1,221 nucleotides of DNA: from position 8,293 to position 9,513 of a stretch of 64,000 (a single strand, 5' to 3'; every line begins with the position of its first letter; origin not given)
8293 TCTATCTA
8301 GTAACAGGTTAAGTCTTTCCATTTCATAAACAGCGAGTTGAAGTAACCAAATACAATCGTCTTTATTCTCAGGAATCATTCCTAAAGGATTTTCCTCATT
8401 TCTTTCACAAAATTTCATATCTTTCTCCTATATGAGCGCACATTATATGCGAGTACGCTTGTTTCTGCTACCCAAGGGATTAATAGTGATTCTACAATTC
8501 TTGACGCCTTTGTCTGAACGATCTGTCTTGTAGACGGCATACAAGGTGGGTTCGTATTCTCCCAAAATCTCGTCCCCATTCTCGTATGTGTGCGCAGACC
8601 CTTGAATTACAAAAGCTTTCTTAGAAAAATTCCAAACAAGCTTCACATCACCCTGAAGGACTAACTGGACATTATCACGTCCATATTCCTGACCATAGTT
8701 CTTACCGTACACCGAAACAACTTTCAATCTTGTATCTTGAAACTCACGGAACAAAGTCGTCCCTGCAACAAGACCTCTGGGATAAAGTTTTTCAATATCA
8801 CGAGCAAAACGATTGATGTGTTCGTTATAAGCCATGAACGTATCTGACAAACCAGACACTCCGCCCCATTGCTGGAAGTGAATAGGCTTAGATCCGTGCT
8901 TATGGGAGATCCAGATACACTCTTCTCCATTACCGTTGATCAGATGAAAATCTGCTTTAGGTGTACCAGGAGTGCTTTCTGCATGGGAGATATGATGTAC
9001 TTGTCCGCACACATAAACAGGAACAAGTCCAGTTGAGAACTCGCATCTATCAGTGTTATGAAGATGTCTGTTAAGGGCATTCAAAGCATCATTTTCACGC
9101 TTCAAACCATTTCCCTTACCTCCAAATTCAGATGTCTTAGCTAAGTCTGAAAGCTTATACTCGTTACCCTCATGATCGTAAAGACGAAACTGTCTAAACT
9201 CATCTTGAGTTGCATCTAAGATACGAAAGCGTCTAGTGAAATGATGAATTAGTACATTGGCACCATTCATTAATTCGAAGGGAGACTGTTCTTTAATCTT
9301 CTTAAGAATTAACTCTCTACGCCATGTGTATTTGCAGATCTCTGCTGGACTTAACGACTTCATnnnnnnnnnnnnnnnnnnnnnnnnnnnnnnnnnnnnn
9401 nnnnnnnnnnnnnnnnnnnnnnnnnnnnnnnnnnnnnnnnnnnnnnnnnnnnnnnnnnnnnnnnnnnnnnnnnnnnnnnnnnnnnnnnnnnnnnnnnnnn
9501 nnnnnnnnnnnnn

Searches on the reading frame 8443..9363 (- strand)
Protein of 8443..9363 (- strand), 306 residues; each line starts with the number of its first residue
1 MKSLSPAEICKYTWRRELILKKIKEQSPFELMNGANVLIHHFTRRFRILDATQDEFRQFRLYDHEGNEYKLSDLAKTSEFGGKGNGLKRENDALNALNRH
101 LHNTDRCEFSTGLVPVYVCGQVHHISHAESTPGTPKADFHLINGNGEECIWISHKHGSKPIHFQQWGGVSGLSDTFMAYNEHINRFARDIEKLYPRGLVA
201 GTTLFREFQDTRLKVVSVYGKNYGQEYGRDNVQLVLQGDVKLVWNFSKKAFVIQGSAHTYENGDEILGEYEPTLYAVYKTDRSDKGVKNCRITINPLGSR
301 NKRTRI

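Call 4: search_protein_families(library=pfam, proteins=[window:8443-9363:-], max_evalue=0.1)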
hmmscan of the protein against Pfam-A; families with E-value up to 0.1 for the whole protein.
window:8443-9363:- (306 aa): 0 families

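Call 7: search_protein_families(library=phrogs, proteins=[window:8443-9363:-], max_evalue=0.01)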
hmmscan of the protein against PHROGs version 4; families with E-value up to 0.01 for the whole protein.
window:8443-9363:- (306 aa): 2 families
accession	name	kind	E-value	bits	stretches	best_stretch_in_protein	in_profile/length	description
phrog_13937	-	unknown function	1.8e-82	278.1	1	1-304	1-303/305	-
phrog_27473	-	unknown function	1.1e-07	32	1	134-244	165-279/360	-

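Call 8: search_protein_families(library=padloc, proteins=[window:8443-9363:-], max_evalue=0.01)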
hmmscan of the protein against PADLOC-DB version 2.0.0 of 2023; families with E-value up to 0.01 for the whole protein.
window:8443-9363:- (306 aa): 1 family
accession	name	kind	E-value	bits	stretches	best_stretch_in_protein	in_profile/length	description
PDLC03459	REase_II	-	2.2e-10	38.4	1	134-298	95-256/278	Type II restriction enzyme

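Call 44: search_dna_similar(query=window:8443-9363:-, collection=phages, mode=protein, max_rows=30, max_evalue=0.001, rows=spread)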
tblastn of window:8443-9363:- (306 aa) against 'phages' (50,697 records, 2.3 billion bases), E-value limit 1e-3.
Records with a match: 28; places in all: 28; records where one place covers at least 80% of the query: 8.
Best place of each record, by identity: <60% 28.
By first word of the organism name: Synechococcus 18; Sinorhizobium 7; Stenotrophomonas 1; Nitratidesulfovibrio 1; Desulfovibrio 1.
By host as written in the record: Synechococcus sp. 11; Sinorhizobium meliloti 7; Synechococcus sp. WH 7803 5; Stenotrophomonas maltophilia D1571 1; Parasynechococcus marenigrum WH 8102 1; Synechococcus sp. WH7803 1; Nitratidesulfovibrio vulgaris ATCC7757 (synonym: Desulfovibtio vulgaris) 1; Desulfovibrio vulgaris ATCC 7757 1.
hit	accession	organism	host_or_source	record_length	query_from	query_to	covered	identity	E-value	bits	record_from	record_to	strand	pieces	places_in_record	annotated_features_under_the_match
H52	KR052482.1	Sinorhizobium phage phiN3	Sinorhizobium meliloti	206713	1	306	100%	39.9%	1e-62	219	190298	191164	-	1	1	hypothetical protein (x2)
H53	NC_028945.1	Sinorhizobium phage phiN3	Sinorhizobium meliloti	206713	1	306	100%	39.9%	1e-62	219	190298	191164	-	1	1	hypothetical protein (x2)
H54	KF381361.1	Sinorhizobium phage phiM12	Sinorhizobium meliloti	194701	1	306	100%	39.9%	6e-62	218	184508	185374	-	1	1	hypothetical protein (x2)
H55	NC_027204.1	Sinorhizobium phage phiM12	Sinorhizobium meliloti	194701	1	306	100%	39.9%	6e-62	218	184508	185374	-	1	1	hypothetical protein (x2)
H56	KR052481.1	Sinorhizobium phage phiM19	Sinorhizobium meliloti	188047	11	306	97%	39.9%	8e-59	208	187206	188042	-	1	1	hypothetical protein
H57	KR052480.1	Sinorhizobium phage phiM7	Sinorhizobium meliloti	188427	11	306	97%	39.9%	8e-59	208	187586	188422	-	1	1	hypothetical protein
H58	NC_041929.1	Sinorhizobium phage phiM7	Sinorhizobium meliloti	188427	11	306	97%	39.9%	8e-59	208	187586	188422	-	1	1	hypothetical protein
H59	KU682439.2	Stenotrophomonas phage vB_SmaS-DLP_6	Stenotrophomonas maltophilia D1571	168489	1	300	98%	37.6%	4e-68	235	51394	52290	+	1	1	hypothetical protein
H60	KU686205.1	Synechococcus phage S-CAM9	Synechococcus sp.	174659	66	306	79%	36.7%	2e-42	161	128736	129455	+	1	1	hypothetical protein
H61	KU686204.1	Synechococcus phage S-CAM9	Synechococcus sp.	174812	66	306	79%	36.7%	2e-42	161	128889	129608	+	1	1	hypothetical protein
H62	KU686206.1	Synechococcus phage S-CAM9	Synechococcus sp.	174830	66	306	79%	36.7%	2e-42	161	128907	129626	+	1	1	hypothetical protein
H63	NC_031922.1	Synechococcus phage S-CAM9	Synechococcus sp.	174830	66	306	79%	36.7%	2e-42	161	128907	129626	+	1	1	hypothetical protein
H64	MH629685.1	Synechococcus virus S-PRM1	Synechococcus sp. WH 7803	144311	66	306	79%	36.2%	2e-42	161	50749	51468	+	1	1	hypothetical protein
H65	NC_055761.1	Synechococcus virus S-PRM1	Synechococcus sp. WH 7803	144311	66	306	79%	36.2%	2e-42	161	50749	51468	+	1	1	hypothetical protein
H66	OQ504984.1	Synechococcus phage S-8S56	Parasynechococcus marenigrum WH 8102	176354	114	238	41%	32.9%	4e-12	72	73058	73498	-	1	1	hypothetical protein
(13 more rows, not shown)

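Call 46: get_annotated_region(hit=H59, flank=6000)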
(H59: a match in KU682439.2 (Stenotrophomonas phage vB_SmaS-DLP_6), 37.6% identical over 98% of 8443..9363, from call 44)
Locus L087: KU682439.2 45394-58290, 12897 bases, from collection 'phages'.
description: Stenotrophomonas phage vB_SmaS-DLP_6, complete genome.
organism: Stenotrophomonas phage vB_SmaS-DLP_6 (NCBI taxid 1651816)
taxonomy: Viruses; Duplodnaviria; Heunggongvirae; Uroviricota; Caudoviricetes
host: Stenotrophomonas maltophilia D1571; source: soil; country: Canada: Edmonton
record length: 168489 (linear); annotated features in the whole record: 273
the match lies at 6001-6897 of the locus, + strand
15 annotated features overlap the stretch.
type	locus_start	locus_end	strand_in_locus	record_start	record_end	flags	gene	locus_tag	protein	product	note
CDS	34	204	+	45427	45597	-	-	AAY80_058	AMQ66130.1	hypothetical protein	-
CDS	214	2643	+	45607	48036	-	-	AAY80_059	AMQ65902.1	peptidase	-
CDS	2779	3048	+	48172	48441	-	-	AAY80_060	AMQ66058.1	hypothetical protein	-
CDS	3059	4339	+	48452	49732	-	-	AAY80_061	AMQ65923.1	porphyrin biosynthetic protein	-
CDS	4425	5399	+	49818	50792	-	-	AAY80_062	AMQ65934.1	FAD-dependent thymidylate synthase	-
CDS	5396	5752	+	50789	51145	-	-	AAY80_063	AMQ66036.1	hypothetical protein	-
CDS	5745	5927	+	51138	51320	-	-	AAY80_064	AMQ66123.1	hypothetical protein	-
CDS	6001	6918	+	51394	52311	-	-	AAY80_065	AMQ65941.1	hypothetical protein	-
CDS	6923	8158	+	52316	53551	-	-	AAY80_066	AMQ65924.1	hypothetical protein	-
CDS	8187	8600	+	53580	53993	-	-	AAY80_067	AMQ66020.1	hypothetical protein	-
CDS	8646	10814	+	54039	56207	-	-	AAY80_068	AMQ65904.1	cytitidyltransferase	-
CDS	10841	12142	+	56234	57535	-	-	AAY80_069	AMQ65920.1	exodeoxyribonuclease VII large subunit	-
CDS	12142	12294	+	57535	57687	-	-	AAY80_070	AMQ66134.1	hypothetical protein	-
CDS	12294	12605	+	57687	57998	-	-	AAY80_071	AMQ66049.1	hypothetical protein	-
CDS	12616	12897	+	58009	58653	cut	-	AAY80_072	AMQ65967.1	2OG-Fe(II) oxygenase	-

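Call 65: search_protein_families(library=ncbifam, proteins=[window:8443-9363:-], max_evalue=0.1)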
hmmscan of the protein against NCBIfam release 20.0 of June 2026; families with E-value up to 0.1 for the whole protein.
window:8443-9363:- (306 aa): 1 family
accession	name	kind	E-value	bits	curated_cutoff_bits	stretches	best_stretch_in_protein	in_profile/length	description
NF008672.1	PRK11677.1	equivalog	0.017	15.1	150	0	16-65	30-77/133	Z-ring associated protein ZapG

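Call 66: search_solved_structures(query=window:8443-9363:-, max_evalue=1, show_alignments=1)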
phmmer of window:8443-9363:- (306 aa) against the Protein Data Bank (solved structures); distinct sequences matched with E-value up to 1: 1.
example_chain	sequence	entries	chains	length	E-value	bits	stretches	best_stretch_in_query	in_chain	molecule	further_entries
9s60_B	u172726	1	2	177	0.16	14.8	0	140-185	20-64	DARPin 4m3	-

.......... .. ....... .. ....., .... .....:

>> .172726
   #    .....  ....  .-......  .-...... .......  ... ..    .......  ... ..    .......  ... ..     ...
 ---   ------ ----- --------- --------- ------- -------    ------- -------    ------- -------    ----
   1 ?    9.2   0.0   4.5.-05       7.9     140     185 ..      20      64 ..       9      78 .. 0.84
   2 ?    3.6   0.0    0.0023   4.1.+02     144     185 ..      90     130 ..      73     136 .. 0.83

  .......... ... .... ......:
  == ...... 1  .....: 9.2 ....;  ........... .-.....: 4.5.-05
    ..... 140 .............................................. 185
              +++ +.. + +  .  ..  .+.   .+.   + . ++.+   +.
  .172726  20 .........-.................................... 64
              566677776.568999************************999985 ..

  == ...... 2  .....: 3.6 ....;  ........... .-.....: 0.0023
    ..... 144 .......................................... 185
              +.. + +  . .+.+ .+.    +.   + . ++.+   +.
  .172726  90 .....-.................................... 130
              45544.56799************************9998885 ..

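Call 81: find_homologous_proteins(query=window:8443-9363:-, max_evalue=0.00001)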
Query window:8443-9363:- (306 aa): 175 proteins with E <= 0.00001 among 661 candidates; the best 120 are listed.
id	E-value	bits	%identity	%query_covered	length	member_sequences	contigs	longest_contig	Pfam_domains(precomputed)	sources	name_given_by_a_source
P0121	9.5e-211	717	100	100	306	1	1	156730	-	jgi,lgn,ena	-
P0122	2.3e-101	358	57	100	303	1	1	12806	-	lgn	-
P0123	4.7e-100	353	56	100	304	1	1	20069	-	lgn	-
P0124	5.7e-94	333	55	100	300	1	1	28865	-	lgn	-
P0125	8.0e-89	316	49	100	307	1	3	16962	-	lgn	-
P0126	3.8e-85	304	50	100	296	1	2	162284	-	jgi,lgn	jgi:hypothetical protein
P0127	4.1e-75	271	44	98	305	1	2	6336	-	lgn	-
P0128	3.9e-73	265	43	98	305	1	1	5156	-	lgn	-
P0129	3.0e-70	255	43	97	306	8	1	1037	-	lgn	-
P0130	3.4e-70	255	41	98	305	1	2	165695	-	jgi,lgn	jgi:hypothetical protein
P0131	4.9e-70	255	43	98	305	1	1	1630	-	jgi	jgi:hypothetical protein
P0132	6.7e-69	251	43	98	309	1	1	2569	-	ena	-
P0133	9.2e-69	251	43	98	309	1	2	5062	-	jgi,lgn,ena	jgi:hypothetical protein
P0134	1.4e-68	250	43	98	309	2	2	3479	-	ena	-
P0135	2.0e-68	249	40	98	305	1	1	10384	-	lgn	-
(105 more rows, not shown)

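Call 84: search_solved_structures(query=A7, max_evalue=5, show_alignments=2)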
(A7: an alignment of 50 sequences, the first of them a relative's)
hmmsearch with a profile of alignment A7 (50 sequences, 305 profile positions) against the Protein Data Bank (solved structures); distinct sequences matched with E-value up to 5: 3.
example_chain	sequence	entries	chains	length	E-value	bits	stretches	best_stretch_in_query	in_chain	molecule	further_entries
3r0e_B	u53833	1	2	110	1.2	11.5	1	227-264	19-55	Lectin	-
5t1x_B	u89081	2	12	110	1.2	11.4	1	227-264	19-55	Lectin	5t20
5j76_B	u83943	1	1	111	1.2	11.4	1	227-264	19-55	12kD storage protein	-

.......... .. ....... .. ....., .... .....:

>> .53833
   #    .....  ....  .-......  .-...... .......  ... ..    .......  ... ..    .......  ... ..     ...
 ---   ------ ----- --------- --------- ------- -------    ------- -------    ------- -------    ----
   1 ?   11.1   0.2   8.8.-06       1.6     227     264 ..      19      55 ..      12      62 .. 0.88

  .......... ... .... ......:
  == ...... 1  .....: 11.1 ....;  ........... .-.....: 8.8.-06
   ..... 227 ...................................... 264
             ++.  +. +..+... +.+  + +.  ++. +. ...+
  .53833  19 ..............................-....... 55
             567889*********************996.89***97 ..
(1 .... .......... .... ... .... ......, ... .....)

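Call 90: predict_structure(alignment_id=A7)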
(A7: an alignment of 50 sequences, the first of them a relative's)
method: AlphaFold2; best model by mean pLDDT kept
length: 306 residues; sequences in the alignment: 50
mean_pLDDT: 93.2   pTM: 0.73
mean pLDDT of the five models: 93.2, 92.9, 92.4, 92.2, 92.1
residues with pLDDT >= 90: 250; 70-90: 51; 50-70: 5; < 50: 0
segments of 3 or more residues with pLDDT < 50: none
pLDDT, mean of each block of 10 residues (from residue 1): 91 93 97 95 88 95 97 94 74 93 88 96 97 82 97 95 85 88 97 98 95 94 95 96 96 97 96 96 95 95 93
secondary structure, 60 per line:
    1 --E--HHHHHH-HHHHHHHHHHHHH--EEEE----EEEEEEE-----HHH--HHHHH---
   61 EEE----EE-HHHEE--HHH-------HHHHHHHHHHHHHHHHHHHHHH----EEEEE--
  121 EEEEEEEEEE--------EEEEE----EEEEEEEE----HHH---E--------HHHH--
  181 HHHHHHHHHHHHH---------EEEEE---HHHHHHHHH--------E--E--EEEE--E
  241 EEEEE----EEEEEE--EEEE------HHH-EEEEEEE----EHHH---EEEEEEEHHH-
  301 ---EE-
elements in order: H6-11 H13-25 E28-31 E36-42 H53-57 E61-63 H88-109 E114-118 E121-130 E139-143 E148-155 H175-178 H181-193 E203-207 H211-219 E234-237 E240-245 E250-255 E258-261 E272-278 E290-296
